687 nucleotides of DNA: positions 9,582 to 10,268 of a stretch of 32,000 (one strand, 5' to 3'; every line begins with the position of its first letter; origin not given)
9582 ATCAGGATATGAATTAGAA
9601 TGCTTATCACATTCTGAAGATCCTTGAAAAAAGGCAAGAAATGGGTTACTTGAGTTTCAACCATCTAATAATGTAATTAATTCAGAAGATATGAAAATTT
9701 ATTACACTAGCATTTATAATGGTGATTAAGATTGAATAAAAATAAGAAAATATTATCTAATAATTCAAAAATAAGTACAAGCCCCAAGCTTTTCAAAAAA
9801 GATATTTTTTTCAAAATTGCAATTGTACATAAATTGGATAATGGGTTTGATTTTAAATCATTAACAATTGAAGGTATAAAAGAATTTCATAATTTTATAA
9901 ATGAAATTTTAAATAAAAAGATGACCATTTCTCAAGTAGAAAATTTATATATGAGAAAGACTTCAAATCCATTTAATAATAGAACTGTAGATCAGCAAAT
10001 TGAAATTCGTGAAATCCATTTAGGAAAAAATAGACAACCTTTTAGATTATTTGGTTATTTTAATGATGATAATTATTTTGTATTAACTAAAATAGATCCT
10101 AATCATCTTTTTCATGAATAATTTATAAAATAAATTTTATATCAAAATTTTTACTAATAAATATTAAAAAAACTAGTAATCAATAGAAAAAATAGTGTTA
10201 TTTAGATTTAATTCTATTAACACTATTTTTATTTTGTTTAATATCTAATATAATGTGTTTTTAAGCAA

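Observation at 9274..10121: Hidden two-gene cassette: Panacea/DUF4065 (SocA-like) antitoxin-type gene coupled to an orphan ORF, a candidate PanA-PanT-type toxin-antitoxin or defence module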

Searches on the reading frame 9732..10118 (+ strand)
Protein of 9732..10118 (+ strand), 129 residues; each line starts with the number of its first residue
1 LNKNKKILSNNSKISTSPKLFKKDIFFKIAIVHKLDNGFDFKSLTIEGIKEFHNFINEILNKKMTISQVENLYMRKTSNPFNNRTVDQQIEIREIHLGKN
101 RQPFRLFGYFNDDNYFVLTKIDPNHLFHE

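Call 4: search_protein_families(library=pfam, proteins=[window:9732-10118:+], max_evalue=10)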
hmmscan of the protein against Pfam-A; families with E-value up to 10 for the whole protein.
seq(129 aa): 0 families

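Call 5: search_protein_families(library=ncbifam, proteins=[window:9732-10118:+], max_evalue=10)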
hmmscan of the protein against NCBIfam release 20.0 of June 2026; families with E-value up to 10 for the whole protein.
seq(129 aa): 1 family
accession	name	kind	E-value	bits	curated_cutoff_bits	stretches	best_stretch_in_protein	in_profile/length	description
NF046006.1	MAG6450_fam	subfamily_domain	9e-34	116.1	40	1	27-128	1-102/103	MAG6450 family protein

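Call 6: search_protein_families(library=padloc, proteins=[window:9732-10118:+], max_evalue=10)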
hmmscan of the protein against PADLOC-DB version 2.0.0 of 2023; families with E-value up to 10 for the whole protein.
seq(129 aa): 2 families
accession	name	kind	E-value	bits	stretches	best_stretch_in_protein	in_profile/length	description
PDLC03891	NsnC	-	0.0014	16.2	1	32-125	184-278/284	-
PDLC04251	PDC-M01B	-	0.019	12.4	1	2-86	141-224/279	-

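Call 7: search_protein_families(library=phrogs, proteins=[window:9732-10118:+], max_evalue=10)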
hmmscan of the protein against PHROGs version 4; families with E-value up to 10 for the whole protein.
seq(129 aa): 2 families
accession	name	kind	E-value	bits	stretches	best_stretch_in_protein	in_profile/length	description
phrog_8682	-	unknown function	0.019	16.2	1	28-66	43-81/86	-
phrog_13752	-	unknown function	0.17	12.9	1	24-92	57-124/131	-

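Call 14: list_cluster_members(proteins=[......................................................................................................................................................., window:9732-10118:+])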
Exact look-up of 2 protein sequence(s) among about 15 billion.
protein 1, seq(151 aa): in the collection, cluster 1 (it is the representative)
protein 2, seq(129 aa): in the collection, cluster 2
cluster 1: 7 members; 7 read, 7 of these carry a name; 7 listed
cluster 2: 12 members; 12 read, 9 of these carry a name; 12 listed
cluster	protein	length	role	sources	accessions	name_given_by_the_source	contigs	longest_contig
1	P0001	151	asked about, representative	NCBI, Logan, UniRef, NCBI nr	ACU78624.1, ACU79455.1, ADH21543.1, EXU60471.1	Panacea domain-containing protein [Mycoplasma mycoides] | Antitoxin SocA-like Panacea domain-containing protein n=1 Tax=Mycoplasma mycoides subsp. ... | type II toxin-antitoxin system antitoxin SocA domain-containing protein [Mycoplasma ...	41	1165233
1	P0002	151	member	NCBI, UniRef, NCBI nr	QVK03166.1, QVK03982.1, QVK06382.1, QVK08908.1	Panacea domain-containing protein [Mycoplasma mycoides] | Panacea domain-containing protein n=1 Tax=Mycoplasma mycoides TaxID=2102 ... | type II toxin-antitoxin system antitoxin SocA domain-containing protein [Mycoplasma ...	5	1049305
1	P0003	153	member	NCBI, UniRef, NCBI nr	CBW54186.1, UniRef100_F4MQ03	Conserved hypothetical protein [Mycoplasma mycoides subsp. capri LC str. 95010] | Antitoxin SocA-like Panacea domain-containing protein n=2 Tax=Mycoplasma mycoides ...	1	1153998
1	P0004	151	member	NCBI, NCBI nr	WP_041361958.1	Panacea domain-containing protein [Mycoplasma mycoides] | type II toxin-antitoxin system antitoxin SocA domain-containing protein [Mycoplasma ...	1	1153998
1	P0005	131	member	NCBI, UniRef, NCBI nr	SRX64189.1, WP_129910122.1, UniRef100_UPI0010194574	Panacea domain-containing protein [Mycoplasma mycoides] | Panacea domain-containing protein n=1 Tax=Mycoplasma mycoides TaxID=2102 ... | type II toxin-antitoxin system antitoxin SocA domain-containing protein [Mycoplasma ...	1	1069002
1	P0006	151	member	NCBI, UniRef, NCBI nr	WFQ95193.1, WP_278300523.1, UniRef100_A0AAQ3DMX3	Panacea domain-containing protein [Mycoplasma feriruminatoris] | Antitoxin SocA-like Panacea domain-containing protein n=1 Tax=Mycoplasma feriruminatoris ... | type II toxin-antitoxin system antitoxin SocA domain-containing protein [Mycoplasma ...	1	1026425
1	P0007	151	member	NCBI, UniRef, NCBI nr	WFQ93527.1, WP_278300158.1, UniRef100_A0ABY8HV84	hypothetical protein MFERI15181_00444 [Mycoplasma feriruminatoris] | Antitoxin SocA-like Panacea domain-containing protein n=1 Tax=Mycoplasma feriruminatoris ... | type II toxin-antitoxin system antitoxin SocA domain-containing protein [Mycoplasma ...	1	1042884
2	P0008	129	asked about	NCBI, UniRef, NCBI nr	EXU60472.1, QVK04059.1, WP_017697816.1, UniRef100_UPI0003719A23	MAG6450 family protein [Mycoplasma mycoides] | MAG6450 family protein n=1 Tax=Mycoplasma mycoides TaxID=2102 RepID=UPI0003719A23 | hypothetical protein [Mycoplasma mycoides]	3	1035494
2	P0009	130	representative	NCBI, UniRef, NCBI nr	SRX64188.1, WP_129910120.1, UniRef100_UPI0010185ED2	MAG6450 family protein [Mycoplasma mycoides] | MAG6450 family protein n=1 Tax=Mycoplasma mycoides TaxID=2102 RepID=UPI0010185ED2 | hypothetical protein [Mycoplasma mycoides]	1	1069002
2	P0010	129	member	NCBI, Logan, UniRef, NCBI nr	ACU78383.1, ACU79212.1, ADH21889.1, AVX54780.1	MAG6450 family protein [Mycoplasma mycoides] | Uncharacterized protein n=1 Tax=Mycoplasma mycoides subsp. capri LC str. 95010 ... | hypothetical protein [Mycoplasma mycoides]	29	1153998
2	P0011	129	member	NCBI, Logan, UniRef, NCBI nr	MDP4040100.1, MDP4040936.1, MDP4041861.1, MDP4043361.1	MAG6450 family protein [Mycoplasma mycoides] | MAG6450 family protein n=1 Tax=Mycoplasma mycoides TaxID=2102 RepID=UPI0027350802 | hypothetical protein [Mycoplasma mycoides]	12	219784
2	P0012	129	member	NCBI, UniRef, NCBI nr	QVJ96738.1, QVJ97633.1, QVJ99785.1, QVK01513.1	hypothetical protein I7634_02230 [Mycoplasma mycoides subsp. capri] | MAG6450 family protein n=1 Tax=Mycoplasma mycoides TaxID=2102 RepID=UPI00223F9A17 | hypothetical protein [Mycoplasma mycoides]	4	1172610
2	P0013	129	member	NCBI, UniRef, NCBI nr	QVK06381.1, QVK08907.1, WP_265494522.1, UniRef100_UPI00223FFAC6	MAG6450 family protein [Mycoplasma mycoides] | MAG6450 family protein n=1 Tax=Mycoplasma mycoides TaxID=2102 RepID=UPI00223FFAC6 | hypothetical protein [Mycoplasma mycoides]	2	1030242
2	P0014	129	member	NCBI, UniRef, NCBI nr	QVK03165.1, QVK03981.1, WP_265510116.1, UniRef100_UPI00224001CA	MAG6450 family protein [Mycoplasma mycoides] | MAG6450 family protein n=1 Tax=Mycoplasma mycoides TaxID=2102 RepID=UPI00224001CA | hypothetical protein [Mycoplasma mycoides]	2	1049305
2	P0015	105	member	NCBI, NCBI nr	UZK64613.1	hypothetical protein MNF30_02805 [Mycoplasma mycoides subsp. capri]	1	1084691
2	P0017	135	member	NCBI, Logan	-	-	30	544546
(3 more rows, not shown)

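Call 15: find_homologous_proteins(query=window:9732-10118:+, max_evalue=0.01)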
Query seq(129 aa) (129 aa): 9 proteins with E <= 0.01 among 12 candidates.
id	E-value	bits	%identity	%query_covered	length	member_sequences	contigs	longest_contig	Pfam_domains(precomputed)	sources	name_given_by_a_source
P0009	1.9e-73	262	95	100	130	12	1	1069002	-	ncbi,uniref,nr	ncbi:MAG6450 family protein [Mycoplasma mycoides]|uniref:MAG6450 family protein n=1 Tax=Mycoplasma m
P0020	5.7e-50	187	68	99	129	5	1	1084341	-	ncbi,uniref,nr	ncbi:MAG6450 family protein [Mycoplasma feriruminatoris]|uniref:MAG6450 family protein n=1 Tax=Mycop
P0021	3.7e-42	161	68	80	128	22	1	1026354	-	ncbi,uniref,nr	ncbi:MAG6450 family protein [Mycoplasma mycoides]|uniref:MAG6450 family protein n=1 Tax=Mycoplasma m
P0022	9.6e-37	144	63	83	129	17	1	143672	-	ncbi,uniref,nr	ncbi:MAG6450 family protein [Mycoplasmopsis agalactiae]|uniref:MAG6450 family protein n=1 Tax=Mycopl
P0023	1.2e-35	140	62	83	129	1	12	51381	-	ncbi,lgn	-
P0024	1.5e-35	140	63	80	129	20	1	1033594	-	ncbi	ncbi:MAG6450 family protein [Mycoplasmopsis bovis]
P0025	7.3e-35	138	58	98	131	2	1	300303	-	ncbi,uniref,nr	ncbi:MAG6450 family protein [Mycoplasma yeatsii]|uniref:Uncharacterized protein n=1 Tax=Mycoplasma y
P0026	2.3e-32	130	60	85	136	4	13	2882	-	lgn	-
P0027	1.1e-24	105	69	56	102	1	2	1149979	-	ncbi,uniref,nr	ncbi:hypothetical protein V2P64_02555 [Mycoplasma leachii]|uniref:Uncharacterized protein n=1 Tax=My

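Call 17: find_encoding_contigs(protein=P0022, flank=4000, max_places=3)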
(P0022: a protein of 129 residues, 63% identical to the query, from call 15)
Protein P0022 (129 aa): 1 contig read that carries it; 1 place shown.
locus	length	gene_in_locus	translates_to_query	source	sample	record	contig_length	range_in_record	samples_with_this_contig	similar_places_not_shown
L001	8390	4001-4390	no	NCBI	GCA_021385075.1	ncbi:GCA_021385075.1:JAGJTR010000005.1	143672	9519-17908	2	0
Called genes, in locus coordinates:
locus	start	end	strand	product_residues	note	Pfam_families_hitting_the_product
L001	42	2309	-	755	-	PF01841:Transglut_core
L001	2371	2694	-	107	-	-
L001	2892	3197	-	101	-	-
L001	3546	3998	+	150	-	PF13274:SocA_Panacea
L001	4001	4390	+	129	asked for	-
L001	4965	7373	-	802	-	PF01841:Transglut_core, PF04473:DUF553 (weak)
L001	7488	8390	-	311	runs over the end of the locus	-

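Call 18: find_encoding_contigs(protein=P0021, flank=4000, max_places=3)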
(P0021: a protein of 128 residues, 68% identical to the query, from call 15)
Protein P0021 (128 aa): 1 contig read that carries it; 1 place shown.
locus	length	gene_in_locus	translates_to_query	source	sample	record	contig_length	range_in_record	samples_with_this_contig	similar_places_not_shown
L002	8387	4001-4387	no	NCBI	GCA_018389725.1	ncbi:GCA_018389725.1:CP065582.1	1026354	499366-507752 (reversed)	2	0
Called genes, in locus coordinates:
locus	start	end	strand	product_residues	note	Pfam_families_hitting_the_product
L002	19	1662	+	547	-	PF02734:Dak2, PF21645:FakA-like_M, PF13684:FakA-like_C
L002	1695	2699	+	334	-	PF02504:FA_synthesis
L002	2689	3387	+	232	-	PF22935:RM44_endonuclase (faint), PF14622:Ribonucleas_3_3, PF00636:Ribonuclease_3, PF00035:dsrm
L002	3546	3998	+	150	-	PF13274:SocA_Panacea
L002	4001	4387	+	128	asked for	-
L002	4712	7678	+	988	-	PF02463:SMC_N, PF13304:AAA_21 (weak), PF13476:AAA_23, PF06470:SMC_hinge, PF13304:AAA_21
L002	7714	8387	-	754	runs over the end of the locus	PF13328:HD_4, PF01966:HD, PF04607:RelA_SpoT, PF02824:TGS, PF28438:RelA_RIS, PF13291:ACT_4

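Call 19: find_encoding_contigs(protein=P0025, flank=4000, max_places=3)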
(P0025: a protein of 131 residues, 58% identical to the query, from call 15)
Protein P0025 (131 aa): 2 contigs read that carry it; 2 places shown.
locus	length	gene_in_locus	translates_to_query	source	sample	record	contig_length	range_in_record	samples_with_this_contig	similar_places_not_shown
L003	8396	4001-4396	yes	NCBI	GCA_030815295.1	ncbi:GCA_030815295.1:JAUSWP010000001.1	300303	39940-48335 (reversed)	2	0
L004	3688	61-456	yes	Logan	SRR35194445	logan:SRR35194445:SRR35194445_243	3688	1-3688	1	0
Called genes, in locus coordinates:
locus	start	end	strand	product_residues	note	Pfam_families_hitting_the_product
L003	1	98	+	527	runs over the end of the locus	PF01790:LGT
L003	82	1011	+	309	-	PF00890:FAD_binding_2 (weak), PF01134:GIDA (faint), PF01946:Thi4 (weak), PF07992:Pyr_redox_2, PF12831:FAD_oxidored (weak), PF13450:NAD_binding_8 (weak), PF13738:Pyr_redox_3, PF00070:Pyr_redox, +3 more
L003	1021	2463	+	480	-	PF01790:LGT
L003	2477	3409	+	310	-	PF10298:WhiA_N, PF14527:LAGLIDADG_WhiA, PF02650:HTH_WhiA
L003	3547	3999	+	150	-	PF13274:SocA_Panacea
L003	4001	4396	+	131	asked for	-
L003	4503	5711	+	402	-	PF02463:SMC_N (faint), PF00005:ABC_tran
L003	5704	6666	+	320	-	-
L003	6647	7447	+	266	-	PF00528:BPD_transp_1 (weak)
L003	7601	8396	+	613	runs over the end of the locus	PF03202:Lipoprotein_10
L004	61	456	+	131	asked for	-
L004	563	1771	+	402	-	PF02463:SMC_N (faint), PF00005:ABC_tran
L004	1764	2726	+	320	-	-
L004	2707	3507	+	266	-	PF00528:BPD_transp_1 (weak)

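Call 23: search_solved_structures(query=A1, max_evalue=10, show_alignments=3)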
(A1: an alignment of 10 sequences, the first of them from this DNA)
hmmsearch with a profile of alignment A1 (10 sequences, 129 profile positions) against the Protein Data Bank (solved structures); distinct sequences matched with E-value up to 10: 8.
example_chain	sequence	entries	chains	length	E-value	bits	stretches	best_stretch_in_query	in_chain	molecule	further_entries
1f6f_B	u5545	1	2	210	0.2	14.9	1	88-127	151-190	PROLACTIN RECEPTOR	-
2d88_A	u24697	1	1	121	0.2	14.9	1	20-69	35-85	Protein MICAL-3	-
3npz_B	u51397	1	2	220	0.21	14.8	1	88-127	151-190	Prolactin receptor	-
3ew3_B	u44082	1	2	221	0.21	14.8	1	88-127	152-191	Prolactin receptor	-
9f9p_E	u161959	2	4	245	0.39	14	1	53-93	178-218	Proteasome subunit alpha type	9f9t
3lhn_A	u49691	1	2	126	0.57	13.4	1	86-114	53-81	Lipoprotein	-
9hb4_G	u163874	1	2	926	2.4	11.4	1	19-101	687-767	Sperm-associated antigen 1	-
1sbq_A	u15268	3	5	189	2.7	11.2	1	44-79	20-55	5,10-Methenyltetrahydrofolate synthetase homolog | 5,10-Methenyltetrahydrofolate Synthetase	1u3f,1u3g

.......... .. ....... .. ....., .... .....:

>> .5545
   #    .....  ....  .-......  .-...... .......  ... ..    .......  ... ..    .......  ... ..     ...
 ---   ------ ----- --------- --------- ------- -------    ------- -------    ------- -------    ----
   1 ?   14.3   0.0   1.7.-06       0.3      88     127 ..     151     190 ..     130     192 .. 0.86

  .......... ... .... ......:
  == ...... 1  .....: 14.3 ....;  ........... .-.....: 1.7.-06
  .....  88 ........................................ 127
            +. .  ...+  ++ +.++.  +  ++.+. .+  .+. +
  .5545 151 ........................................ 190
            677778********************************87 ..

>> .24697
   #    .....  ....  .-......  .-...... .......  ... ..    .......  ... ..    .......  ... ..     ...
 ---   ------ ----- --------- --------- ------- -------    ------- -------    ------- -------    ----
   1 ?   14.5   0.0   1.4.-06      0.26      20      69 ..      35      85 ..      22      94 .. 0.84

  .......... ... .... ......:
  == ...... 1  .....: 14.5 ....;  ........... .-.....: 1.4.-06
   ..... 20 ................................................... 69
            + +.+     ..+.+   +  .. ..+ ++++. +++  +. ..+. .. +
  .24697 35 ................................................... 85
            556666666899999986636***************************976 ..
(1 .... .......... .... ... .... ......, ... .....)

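Call 27: find_related_loci(query=A1, collection=genome_contigs, flank=4000)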
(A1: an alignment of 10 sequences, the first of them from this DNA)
Query A1 (129 aa) in genome_contigs; peptide patterns used: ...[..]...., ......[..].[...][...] (x = any residue, [..] = any of these).
62 stretches matched a pattern; 6 encode a relative of the query (tblastn E <= 1e-3); 6 distinct loci.
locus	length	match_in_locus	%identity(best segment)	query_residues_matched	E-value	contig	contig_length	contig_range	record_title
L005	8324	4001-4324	63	23-129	6e-42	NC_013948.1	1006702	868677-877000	Mycoplasmopsis agalactiae, complete sequence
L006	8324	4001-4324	64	23-129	2e-41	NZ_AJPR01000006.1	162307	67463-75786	Mycoplasmopsis agalactiae 14628 Cont6, whole genome shotgun sequence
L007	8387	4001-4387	58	3-129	9e-41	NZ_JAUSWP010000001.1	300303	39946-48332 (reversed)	Mycoplasma yeatsii strain DSM 22019 Ga0454122_01, whole genome shotgun sequence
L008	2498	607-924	63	23-129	4e-39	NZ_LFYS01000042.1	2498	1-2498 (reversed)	Mycoplasma sp. HU2014 HU2014_scaffold42, whole genome shotgun sequence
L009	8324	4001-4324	47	20-129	4e-28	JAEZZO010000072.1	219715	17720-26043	MAG: Bacillota bacterium isolate OH_PFB_52 k127_896296, whole genome shotgun sequence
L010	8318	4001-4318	36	23-128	6e-17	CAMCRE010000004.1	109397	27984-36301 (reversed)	MAG: uncultured Erysipelotrichaceae bacterium isolate SRR15732359_bin.11_metaWRAP_v1.3_MAG genome assembly, contig: ERZ9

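Call 31: predict_structure(alignment_id=A1)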
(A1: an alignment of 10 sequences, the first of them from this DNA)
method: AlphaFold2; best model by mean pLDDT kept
length: 129 residues; sequences in the alignment: 10
mean_pLDDT: 65.5   pTM: 0.58
mean pLDDT of the five models: 65.5, 59.1, 49.7, 47.6, 44.2
residues with pLDDT >= 90: 0; 70-90: 56; 50-70: 53; < 50: 20
segments of 3 or more residues with pLDDT < 50: 1-15, 126-129
pLDDT, mean of each block of 10 residues (from residue 1): 40 49 71 57 71 82 84 72 62 73 70 69 49
secondary structure, 60 per line:
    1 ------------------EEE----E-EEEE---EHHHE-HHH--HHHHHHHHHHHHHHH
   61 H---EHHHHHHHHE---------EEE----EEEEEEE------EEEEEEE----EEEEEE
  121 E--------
elements in order: E19-21 E28-31 H46-61 H66-73 E84-86 E91-97 E104-110 E115-121

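Call 32: search_protein_representatives(alignment_id=A1)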
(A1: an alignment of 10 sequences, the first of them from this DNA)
Query: 10 sequences, 129 profile positions. Proteins with E-value up to 0.001 (for the whole library): 114; up to 1e-10: 53; up to 1e-30: 3. The best 114 are listed.
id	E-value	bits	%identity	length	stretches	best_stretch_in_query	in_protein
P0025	5.9e-54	197.7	-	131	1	1-129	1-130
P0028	3.3e-32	127.4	-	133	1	5-129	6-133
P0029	9.9e-31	122.6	-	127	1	6-129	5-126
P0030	1.1e-29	119.2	-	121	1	19-128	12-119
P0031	2.7e-29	118.0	-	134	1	9-129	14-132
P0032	3.9e-28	114.2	-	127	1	4-129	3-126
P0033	5.0e-28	113.9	-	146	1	9-129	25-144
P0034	1.4e-27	112.5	-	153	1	19-128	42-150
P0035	7.4e-27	110.1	-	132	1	3-129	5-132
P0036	1.2e-26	109.4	-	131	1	3-129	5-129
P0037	3.1e-26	108.1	-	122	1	4-129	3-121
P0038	3.2e-24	101.6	-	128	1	14-129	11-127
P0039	3.6e-24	101.4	-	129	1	5-129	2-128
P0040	2.4e-23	98.7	-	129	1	4-129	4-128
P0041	6.5e-23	97.4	-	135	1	4-129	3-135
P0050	5.6e-20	87.9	-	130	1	20-129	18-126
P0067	2.2e-15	73.0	-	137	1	9-127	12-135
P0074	3.6e-13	65.8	-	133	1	19-128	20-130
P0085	8.2e-10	55.0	-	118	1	18-128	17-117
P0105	8.7e-08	48.5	-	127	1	9-128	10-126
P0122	3.4e-05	40.0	-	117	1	6-129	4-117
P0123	3.7e-05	40.0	-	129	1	3-129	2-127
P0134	1.8e-04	37.7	-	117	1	5-128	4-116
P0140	5.5e-04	36.2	-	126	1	5-128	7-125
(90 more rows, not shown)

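Call 35: search_protein_families(library=pfam, alignment_id=A2, max_evalue=0.1)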
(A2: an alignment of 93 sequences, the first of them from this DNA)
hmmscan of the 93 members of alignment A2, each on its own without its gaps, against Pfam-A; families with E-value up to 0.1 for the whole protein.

A. member 1, seq(129 aa): 0 families

B. families by the number of members that match (of 93 scanned): 41 families (the first 25 are shown)
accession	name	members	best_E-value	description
PF14172.12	DUF4309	5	0.0021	Domain of unknown function (DUF4309)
PF19807.5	DUF6290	2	0.0022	Family of unknown function (DUF6290)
PF22813.1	TcaA_2nd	2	0.016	TcaA protein second domain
PF09648.15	YycI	1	0.00085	YycI protein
PF08512.18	Rttp106-like_middle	1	0.0044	Histone chaperone Rttp106-like, middle domain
PF20828.2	ATV_ORF273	1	0.01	Acidianus two-tailed virus, ORF273 protein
PF25376.1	Pre-PUA_NSUN2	1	0.019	NSUN2 Pre-PUA domain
PF14607.12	GxDLY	1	0.022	N-terminus of Esterase_SGNH_hydro-type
PF24309.1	IMEF_Flp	1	0.023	IMEF cargo Flp protein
PF18638.7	CyRPA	1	0.025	Cysteine-Rich Protective Antigen 6 bladed domain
PF14536.11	DUF4441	1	0.025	Domain of unknown function (DUF4441)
PF02778.19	tRNA_int_endo_N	1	0.027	tRNA intron endonuclease, N-terminal domain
PF21268.3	Helic-prim_T7_N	1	0.033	Bacteriophage T7 DNA helicase/primase, N-terminal a+b fold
PF20773.4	InhA-like_MAM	1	0.033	Immune inhibitor A-like, MAM domain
PF01134.28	GIDA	1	0.036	Glucose inhibited division protein A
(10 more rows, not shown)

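Call 36: search_solved_structures(query=A2, max_evalue=10, show_alignments=4)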
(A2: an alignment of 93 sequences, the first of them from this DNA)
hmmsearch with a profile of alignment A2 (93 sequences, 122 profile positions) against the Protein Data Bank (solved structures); distinct sequences matched with E-value up to 10: 3.
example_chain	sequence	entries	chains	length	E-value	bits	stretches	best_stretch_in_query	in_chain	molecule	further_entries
4jpn_A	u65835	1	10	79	0.13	15.5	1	34-106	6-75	Minor spike protein H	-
3npz_B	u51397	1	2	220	0.49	13.7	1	57-119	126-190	Prolactin receptor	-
1f6f_B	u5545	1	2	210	0.5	13.7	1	57-119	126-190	PROLACTIN RECEPTOR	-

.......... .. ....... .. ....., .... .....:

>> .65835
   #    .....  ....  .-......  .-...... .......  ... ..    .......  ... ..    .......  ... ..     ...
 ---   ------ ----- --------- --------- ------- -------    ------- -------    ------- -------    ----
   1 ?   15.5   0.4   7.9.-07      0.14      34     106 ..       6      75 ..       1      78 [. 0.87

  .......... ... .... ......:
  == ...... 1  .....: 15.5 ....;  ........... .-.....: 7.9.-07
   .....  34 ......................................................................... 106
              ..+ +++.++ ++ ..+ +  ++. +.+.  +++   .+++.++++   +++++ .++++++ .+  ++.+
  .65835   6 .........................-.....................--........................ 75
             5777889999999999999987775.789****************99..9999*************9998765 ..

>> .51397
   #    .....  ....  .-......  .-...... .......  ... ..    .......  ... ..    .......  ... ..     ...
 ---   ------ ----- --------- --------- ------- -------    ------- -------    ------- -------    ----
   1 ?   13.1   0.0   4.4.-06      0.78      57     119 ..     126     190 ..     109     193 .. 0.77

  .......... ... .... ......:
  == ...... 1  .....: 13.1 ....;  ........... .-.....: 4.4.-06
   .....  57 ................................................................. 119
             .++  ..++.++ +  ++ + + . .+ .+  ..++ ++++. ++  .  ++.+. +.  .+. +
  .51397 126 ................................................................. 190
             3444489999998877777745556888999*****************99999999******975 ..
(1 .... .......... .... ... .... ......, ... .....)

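Call 40: fold_search(model_id=the predicted structure, library=pdb)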
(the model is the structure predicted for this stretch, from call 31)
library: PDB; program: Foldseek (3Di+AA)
matches with E <= 10: 84; with E <= 0.001: 0
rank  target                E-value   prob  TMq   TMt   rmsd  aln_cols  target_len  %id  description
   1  9lew_B                8.5e-02  0.72  0.36  0.46   6.1       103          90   17  The crystal structure of DinJ-YafQ complex from Vibrio cholerae (released 2025-07-30)
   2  5jaa_D                9.4e-01  0.16  0.33  0.38   5.8       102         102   16  Crystal structure of the HigBA2 toxin-antitoxin complex (released 2017-04-05)
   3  3flo_A                1.1e+00  0.02  0.16  0.06  12.9       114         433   15  Crystal structure of the carboxyl-terminal domain of yeast DNA polymerase alpha in complex with its B subunit (released 2009-06-09)
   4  5cw7_P                1.2e+00  0.10  0.27  0.33   7.2        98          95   12  Crystal structure of the PaaA2-ParE2 antitoxin-toxin complex (released 2016-06-01)
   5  8foe_C                1.3e+00  0.02  0.16  0.07  12.5       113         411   14  Cryo-EM structure of S. cerevisiae DNA polymerase alpha-primase complex bound to a template DNA (released 2023-05-31)
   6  1kd6_MODEL_1_A        1.6e+00  0.03  0.15  0.12   7.8        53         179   19  Solution structure of the eukaryotic pore-forming cytolysin equinatoxin II (released 2002-02-13)
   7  7bu1_A                1.7e+00  0.09  0.26  0.19   8.0       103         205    4  Crystal structure of TrmO from Pseudomonas aeruginosa (released 2021-04-07)
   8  5jaa_C                1.9e+00  0.10  0.28  0.32   7.4       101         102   12  Crystal structure of the HigBA2 toxin-antitoxin complex (released 2017-04-05)
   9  6p29_B                2.0e+00  0.04  0.18  0.18  15.7       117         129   10  N-demethylindolmycin synthase (PluN2) in complex with N-demethylindolmycin (released 2019-08-07)
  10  6af3_C                2.3e+00  0.07  0.28  0.31   6.3       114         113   15  Toxin-Antitoxin module from Streptococcus pneumoniae (released 2019-08-14)
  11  1py3_B                2.3e+00  0.02  0.15  0.19  11.2       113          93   10  Crystal structure of Ribonuclease Sa2 (released 2004-07-13)
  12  7btz_A                2.4e+00  0.09  0.30  0.21  13.7       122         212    5  Crystal structure of TrmO (released 2021-04-07)
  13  8exf_A                2.4e+00  0.05  0.21  0.10  12.1        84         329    8  Crystal structure of human FAM46A-BCCIPa complex at 3.2 angstrom resolution (released 2023-03-15)
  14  7btu_A                2.6e+00  0.08  0.28  0.19  13.5       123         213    6  Crystal structure of TrmO from P. areuginosa (released 2021-04-07)
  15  3c2w_G                2.9e+00  0.03  0.18  0.07   6.8        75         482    8  Crystal structure of the photosensory core domain of P. aeruginosa bacteriophytochrome PaBphP in the Pfr state (released 2008-09-23)
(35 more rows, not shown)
